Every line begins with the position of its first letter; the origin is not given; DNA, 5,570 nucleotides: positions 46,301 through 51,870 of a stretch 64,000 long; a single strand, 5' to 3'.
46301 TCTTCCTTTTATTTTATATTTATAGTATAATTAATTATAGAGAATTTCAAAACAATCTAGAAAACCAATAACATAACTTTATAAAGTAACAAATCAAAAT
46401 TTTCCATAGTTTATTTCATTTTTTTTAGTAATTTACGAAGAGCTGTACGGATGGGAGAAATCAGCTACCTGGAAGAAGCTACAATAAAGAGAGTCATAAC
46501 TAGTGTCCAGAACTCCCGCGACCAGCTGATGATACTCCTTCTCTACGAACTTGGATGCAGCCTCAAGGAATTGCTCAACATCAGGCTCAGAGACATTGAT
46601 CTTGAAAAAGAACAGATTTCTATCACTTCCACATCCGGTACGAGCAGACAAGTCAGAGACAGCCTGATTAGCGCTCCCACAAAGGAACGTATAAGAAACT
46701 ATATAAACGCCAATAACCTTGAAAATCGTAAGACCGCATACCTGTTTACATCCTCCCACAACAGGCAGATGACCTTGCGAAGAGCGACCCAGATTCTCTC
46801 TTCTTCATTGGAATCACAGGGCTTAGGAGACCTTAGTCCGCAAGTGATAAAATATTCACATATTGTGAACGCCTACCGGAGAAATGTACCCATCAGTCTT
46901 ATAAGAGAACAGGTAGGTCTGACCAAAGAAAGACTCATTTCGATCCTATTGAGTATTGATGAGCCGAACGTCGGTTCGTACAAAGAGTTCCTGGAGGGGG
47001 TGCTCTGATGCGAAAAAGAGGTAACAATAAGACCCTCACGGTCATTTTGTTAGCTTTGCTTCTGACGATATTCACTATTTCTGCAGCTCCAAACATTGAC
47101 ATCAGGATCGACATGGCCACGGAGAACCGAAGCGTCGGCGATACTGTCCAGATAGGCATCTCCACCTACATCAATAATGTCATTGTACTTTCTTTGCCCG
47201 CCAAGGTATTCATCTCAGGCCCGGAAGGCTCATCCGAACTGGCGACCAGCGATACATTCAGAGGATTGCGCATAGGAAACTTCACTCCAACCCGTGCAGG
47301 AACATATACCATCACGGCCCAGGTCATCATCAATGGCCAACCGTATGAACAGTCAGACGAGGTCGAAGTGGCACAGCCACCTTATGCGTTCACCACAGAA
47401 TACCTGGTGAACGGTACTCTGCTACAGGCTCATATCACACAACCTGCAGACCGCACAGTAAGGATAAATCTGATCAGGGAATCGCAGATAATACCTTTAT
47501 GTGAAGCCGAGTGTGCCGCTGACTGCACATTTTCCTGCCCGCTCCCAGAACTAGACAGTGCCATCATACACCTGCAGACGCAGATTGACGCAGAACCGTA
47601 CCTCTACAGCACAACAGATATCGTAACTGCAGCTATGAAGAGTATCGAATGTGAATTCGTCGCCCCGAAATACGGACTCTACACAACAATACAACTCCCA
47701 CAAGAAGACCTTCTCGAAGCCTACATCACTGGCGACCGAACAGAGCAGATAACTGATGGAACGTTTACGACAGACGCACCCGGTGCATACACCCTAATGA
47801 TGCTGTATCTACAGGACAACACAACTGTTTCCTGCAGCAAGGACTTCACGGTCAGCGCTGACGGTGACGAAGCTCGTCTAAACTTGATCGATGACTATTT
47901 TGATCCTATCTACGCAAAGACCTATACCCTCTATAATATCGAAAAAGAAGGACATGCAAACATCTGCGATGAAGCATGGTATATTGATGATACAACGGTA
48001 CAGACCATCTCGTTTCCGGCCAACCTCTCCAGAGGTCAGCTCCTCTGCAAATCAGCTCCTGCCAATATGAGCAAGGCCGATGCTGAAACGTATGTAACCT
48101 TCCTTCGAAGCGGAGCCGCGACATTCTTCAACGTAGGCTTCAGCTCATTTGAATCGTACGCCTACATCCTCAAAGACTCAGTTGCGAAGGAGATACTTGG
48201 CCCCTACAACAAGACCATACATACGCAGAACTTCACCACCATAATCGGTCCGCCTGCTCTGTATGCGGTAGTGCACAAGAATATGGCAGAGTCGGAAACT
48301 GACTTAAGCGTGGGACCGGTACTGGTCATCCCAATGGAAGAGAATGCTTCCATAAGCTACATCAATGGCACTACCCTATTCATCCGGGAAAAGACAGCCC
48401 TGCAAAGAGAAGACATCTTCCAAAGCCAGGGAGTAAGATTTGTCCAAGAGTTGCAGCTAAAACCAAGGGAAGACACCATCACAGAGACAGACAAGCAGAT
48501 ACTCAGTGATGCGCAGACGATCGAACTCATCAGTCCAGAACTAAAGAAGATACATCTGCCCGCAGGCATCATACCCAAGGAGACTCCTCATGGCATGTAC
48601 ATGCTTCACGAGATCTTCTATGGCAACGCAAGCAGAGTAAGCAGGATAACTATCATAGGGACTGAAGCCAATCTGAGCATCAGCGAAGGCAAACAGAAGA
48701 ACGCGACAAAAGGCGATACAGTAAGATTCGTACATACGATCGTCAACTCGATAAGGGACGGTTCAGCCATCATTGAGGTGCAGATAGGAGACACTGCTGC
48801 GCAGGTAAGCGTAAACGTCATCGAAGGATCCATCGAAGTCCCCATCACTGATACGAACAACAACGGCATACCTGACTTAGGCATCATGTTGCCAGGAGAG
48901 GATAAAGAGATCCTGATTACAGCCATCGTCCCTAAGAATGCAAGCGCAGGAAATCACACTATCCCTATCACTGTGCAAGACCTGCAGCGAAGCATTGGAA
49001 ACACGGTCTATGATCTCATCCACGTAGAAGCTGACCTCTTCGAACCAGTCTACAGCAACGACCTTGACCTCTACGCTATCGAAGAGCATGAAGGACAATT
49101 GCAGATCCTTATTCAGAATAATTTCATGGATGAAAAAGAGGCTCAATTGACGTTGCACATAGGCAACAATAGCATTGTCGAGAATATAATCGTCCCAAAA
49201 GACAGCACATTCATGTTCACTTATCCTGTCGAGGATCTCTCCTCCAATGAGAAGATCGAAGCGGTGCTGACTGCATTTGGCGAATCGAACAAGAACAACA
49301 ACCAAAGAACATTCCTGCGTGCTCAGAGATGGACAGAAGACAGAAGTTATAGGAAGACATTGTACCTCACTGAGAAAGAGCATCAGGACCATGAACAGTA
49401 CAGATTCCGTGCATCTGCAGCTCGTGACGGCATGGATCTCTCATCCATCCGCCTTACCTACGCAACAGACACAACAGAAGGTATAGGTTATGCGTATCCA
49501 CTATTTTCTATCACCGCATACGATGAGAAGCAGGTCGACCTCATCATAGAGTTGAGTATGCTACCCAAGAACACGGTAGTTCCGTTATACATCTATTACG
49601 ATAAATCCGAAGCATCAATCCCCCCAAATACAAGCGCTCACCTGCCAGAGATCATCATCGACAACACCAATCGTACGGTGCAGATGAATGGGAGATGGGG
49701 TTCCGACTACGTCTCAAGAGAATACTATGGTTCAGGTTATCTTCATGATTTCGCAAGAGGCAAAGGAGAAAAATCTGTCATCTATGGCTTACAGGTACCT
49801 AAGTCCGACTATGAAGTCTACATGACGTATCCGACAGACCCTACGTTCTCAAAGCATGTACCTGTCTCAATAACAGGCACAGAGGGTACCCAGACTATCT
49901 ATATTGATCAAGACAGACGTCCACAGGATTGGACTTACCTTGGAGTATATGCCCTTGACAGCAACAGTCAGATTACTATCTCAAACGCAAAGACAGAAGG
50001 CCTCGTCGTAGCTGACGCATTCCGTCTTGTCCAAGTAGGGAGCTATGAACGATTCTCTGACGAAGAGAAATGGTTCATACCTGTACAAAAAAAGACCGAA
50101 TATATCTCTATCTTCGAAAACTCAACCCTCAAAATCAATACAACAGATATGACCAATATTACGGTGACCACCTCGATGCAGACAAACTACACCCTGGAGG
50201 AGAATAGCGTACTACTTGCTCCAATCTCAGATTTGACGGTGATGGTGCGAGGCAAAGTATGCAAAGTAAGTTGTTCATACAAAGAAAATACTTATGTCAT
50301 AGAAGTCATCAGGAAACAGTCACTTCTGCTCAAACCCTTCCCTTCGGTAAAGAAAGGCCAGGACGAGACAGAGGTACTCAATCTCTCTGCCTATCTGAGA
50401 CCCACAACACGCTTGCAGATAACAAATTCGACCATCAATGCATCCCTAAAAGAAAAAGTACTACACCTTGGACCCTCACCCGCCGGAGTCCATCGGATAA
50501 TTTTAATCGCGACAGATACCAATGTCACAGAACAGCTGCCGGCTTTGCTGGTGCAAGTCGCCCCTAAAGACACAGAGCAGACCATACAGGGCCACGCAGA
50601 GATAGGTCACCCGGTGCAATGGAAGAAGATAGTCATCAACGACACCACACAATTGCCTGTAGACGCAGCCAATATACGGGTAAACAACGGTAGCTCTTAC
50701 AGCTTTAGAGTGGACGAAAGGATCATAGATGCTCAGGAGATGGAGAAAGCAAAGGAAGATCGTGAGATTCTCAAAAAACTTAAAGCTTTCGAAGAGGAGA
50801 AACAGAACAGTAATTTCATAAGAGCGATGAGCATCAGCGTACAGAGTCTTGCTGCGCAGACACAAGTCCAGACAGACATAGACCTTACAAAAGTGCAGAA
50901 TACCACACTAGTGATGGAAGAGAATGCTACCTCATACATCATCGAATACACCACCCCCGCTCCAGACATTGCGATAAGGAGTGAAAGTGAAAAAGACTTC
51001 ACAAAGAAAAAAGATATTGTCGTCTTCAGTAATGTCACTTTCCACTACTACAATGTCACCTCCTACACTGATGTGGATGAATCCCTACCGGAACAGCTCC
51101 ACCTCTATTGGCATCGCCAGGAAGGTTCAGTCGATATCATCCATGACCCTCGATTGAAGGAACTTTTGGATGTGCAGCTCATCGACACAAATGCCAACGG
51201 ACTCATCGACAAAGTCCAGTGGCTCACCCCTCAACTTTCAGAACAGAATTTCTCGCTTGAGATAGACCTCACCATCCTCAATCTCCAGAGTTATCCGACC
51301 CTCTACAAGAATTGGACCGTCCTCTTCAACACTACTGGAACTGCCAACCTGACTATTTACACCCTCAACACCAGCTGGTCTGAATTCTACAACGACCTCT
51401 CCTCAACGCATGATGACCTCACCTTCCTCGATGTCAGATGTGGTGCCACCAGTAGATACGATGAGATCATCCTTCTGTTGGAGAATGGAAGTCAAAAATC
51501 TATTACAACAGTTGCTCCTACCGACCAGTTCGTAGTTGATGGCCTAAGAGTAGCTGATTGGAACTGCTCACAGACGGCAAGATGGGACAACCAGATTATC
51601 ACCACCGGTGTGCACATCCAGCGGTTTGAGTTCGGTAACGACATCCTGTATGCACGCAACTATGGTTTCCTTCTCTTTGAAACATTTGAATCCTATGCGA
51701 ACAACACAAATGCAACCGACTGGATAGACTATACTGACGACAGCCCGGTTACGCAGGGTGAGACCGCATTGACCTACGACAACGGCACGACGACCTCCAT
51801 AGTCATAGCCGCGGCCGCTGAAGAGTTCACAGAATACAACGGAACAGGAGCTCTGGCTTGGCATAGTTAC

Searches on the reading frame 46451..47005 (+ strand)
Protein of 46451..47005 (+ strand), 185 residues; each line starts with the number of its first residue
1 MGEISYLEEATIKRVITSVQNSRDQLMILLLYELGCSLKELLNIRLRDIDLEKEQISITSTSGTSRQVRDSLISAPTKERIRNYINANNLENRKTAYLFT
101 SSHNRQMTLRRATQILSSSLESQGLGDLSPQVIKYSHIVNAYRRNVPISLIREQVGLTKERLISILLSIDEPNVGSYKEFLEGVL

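Call 70: search_protein_families(library=pfam, proteins=[window:46451-47005:+], max_evalue=0.01)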
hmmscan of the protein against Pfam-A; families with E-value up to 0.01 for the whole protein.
window:46451-47005:+ (185 aa): 1 family
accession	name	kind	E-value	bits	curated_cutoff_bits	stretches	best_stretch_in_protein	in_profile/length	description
PF00589.27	Phage_integrase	-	1.1e-13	51.8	27.1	1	7-156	3-155/172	Phage integrase family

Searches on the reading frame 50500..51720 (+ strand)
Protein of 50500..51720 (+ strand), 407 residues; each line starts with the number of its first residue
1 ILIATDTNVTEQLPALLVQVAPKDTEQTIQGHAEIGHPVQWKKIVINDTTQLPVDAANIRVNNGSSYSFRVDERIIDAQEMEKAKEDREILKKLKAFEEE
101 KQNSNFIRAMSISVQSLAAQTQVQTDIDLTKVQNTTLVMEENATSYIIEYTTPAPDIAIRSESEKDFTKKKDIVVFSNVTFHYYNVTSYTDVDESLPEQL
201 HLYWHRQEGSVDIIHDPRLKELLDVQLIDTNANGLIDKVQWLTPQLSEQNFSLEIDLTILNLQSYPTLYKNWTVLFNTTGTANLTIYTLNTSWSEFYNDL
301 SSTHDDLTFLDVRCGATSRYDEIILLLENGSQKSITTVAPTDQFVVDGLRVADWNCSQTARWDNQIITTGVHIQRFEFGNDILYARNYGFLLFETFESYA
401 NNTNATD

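Call 7: search_protein_families(library=pfam, proteins=[window:50500-51720:+], max_evalue=1)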
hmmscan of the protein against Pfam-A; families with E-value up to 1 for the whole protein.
window:50500-51720:+ (407 aa): 1 family
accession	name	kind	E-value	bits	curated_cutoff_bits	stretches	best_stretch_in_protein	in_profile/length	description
PF06311.17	NumbF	-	0.054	14.4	27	1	95-150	21-72/94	NUMB domain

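Call 8: search_protein_families(library=ncbifam, proteins=[window:50500-51720:+], max_evalue=1)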
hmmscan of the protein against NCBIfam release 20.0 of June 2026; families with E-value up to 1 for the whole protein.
window:50500-51720:+ (407 aa): 2 families
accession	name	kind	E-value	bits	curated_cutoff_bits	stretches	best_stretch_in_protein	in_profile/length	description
NF003844.0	PRK05423.1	equivalog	0.0012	18.6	122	1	61-103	67-107/110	DUF496 family protein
NF040881.1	PTS_reg_TmaR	equivalog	0.033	14.2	170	1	59-98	65-102/103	PTS system regulator TmaR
